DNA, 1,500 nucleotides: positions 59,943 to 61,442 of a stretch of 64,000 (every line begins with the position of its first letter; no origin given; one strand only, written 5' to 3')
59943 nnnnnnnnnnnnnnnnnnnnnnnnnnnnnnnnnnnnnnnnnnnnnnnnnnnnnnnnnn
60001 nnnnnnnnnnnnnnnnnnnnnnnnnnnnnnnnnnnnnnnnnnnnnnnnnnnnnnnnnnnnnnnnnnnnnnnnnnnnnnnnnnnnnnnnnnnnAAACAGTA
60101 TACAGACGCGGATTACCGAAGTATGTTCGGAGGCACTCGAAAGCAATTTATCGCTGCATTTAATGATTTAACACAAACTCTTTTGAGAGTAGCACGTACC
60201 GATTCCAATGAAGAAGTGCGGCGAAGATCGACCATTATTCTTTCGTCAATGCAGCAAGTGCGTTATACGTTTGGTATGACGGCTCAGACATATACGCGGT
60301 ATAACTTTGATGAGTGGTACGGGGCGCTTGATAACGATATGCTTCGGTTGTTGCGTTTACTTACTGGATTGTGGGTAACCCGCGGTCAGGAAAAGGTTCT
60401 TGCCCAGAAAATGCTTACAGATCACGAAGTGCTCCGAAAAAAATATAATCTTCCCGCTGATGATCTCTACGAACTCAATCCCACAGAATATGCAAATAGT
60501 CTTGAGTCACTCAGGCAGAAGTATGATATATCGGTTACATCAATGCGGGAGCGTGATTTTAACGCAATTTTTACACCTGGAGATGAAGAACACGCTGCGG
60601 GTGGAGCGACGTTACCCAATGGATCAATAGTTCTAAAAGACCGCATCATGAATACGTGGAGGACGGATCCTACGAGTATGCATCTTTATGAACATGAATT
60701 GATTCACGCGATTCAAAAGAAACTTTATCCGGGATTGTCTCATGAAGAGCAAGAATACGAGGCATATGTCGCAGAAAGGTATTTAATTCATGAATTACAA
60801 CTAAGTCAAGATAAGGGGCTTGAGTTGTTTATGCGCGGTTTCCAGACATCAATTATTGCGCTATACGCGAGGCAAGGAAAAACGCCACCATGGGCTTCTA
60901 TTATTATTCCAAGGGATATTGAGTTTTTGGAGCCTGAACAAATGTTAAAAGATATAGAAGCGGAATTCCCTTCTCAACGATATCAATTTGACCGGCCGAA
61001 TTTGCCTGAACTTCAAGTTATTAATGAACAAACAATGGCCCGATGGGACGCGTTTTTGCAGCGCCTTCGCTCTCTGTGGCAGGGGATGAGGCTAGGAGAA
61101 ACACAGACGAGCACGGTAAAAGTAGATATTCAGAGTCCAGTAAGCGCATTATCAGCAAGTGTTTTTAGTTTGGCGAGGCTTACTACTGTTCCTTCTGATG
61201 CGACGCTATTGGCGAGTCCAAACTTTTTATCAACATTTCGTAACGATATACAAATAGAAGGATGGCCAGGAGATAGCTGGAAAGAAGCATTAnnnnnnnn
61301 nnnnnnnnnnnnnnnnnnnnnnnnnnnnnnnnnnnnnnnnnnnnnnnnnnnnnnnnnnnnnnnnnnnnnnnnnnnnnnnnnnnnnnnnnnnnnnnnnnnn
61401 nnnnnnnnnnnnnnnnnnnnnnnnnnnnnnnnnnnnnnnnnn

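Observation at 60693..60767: HExxH...E metallopeptidase-like module, copy 2, ~15 kb downstream of copy 1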

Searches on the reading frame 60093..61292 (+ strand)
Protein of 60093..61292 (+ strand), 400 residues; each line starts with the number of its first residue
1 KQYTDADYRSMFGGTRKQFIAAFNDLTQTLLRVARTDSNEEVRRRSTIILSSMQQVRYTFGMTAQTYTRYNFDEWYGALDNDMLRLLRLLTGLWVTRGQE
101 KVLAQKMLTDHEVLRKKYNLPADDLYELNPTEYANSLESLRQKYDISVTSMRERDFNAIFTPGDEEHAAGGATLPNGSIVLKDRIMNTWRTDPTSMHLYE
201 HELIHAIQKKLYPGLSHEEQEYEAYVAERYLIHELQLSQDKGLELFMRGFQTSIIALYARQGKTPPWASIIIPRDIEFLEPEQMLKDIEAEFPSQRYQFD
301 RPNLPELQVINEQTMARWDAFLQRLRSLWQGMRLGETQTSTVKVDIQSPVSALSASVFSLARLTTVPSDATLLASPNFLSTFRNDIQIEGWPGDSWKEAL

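Call 7: search_protein_families(library=pfam, proteins=[window:60093-61292:+], max_evalue=1)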
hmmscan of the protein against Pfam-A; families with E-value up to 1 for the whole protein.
window:60093-61292:+ (400 aa): 2 families
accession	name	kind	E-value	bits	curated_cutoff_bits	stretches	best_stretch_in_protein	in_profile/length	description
PF21179.3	BldD-like_C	-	0.15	12.4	27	0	114-158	6-48/70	DNA-binding protein BldD-like, C-terminal domain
PF12862.13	ANAPC5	-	0.22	12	23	1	127-157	8-38/91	Anaphase-promoting complex subunit 5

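Call 12: find_homologous_proteins(query=window:60243-61292:+, max_evalue=0.01)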
Query window:60243-61292:+ (350 aa): 2 proteins with E <= 0.01 among 2477 candidates.
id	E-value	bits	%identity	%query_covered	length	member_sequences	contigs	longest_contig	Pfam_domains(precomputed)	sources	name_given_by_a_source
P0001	1.4e-9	56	30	52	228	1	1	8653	-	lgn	-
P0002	1.6e-9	56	29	47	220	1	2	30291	-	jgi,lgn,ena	-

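Call 15: find_encoding_contigs(protein=P0002, flank=10000, max_places=4)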
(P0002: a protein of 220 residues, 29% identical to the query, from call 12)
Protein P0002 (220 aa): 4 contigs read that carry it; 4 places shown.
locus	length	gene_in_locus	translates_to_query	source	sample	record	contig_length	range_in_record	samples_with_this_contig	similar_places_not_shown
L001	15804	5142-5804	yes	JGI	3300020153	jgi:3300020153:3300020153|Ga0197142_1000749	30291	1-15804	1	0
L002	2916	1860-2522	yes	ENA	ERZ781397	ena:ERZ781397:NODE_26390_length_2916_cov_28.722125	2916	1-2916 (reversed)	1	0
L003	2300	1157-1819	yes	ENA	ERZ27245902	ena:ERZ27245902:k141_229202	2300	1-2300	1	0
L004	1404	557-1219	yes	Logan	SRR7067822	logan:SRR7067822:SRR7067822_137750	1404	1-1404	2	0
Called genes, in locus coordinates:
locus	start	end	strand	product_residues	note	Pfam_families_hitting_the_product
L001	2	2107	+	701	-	?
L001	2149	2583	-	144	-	PF01850:PIN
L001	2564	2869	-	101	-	PF02604:PhdYeFM_antitox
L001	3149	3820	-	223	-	PF08843:AbiEii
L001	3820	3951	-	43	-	-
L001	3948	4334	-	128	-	-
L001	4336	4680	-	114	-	-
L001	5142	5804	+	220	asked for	-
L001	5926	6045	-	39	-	-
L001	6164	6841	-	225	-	PF12762:DDE_Tnp_IS1595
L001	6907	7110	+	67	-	-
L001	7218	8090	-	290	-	-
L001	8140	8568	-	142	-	-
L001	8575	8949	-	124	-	PF13650:Asp_protease_2 (weak), PF13975:gag-asp_proteas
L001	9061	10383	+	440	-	-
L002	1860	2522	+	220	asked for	-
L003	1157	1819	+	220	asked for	-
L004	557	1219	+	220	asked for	-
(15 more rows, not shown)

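Call 16: find_encoding_contigs(protein=P0001, flank=10000, max_places=4)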
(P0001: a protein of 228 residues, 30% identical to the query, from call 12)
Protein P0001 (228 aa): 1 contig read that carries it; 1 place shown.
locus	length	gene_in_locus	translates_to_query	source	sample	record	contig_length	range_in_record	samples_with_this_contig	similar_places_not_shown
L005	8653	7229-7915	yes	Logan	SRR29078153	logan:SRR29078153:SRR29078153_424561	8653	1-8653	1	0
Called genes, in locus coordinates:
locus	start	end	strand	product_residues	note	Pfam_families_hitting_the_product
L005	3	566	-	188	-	?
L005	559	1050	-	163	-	PF09900:DUF2127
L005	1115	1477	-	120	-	PF03713:DUF305, PF13628:DUF4142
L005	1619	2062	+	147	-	PF08327:AHSA1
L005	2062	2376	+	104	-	PF12840:HTH_20, PF01022:HTH_5 (weak), PF08220:HTH_DeoR (faint), PF08279:HTH_11 (weak)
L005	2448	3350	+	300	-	-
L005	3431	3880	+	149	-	PF06983:3-dmu-9_3-mt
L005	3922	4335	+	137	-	PF00903:Glyoxalase (weak), PF22677:Ble-like_N (weak)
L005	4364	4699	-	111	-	-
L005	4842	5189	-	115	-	-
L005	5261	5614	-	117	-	PF09966:DUF2200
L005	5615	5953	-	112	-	-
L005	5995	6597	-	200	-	PF00561:Abhydrolase_1 (faint), PF06821:Ser_hydrolase, PF12697:Abhydrolase_6 (weak)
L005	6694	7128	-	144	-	PF00293:NUDIX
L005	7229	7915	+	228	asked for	-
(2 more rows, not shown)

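Call 26: search_protein_families(library=ncbifam, proteins=[P0001, P0002], max_evalue=1)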
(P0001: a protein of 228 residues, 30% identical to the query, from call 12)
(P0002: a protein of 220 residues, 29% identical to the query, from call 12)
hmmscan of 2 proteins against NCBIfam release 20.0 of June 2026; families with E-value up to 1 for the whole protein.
P0001 (228 aa): 2 families
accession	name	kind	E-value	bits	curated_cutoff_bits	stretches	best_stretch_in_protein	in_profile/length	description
NF038145.1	Hvo_1808_fam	equivalog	0.0018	17.6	200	1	124-214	112-194/432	Hvo_1808 family surface protein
NF008442.0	PRK11288.1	equivalog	0.08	11.2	689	1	19-56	173-209/504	L-arabinose ABC transporter ATP-binding protein AraG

P0002 (220 aa): 2 families
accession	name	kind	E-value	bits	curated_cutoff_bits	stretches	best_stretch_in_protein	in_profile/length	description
NF047367.1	redox_TF_RrpA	exception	0.034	14.4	185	1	24-62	36-73/101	MarR family transcription factor RrpA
NF038145.1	Hvo_1808_fam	equivalog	0.034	13.4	200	1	127-154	124-151/432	Hvo_1808 family surface protein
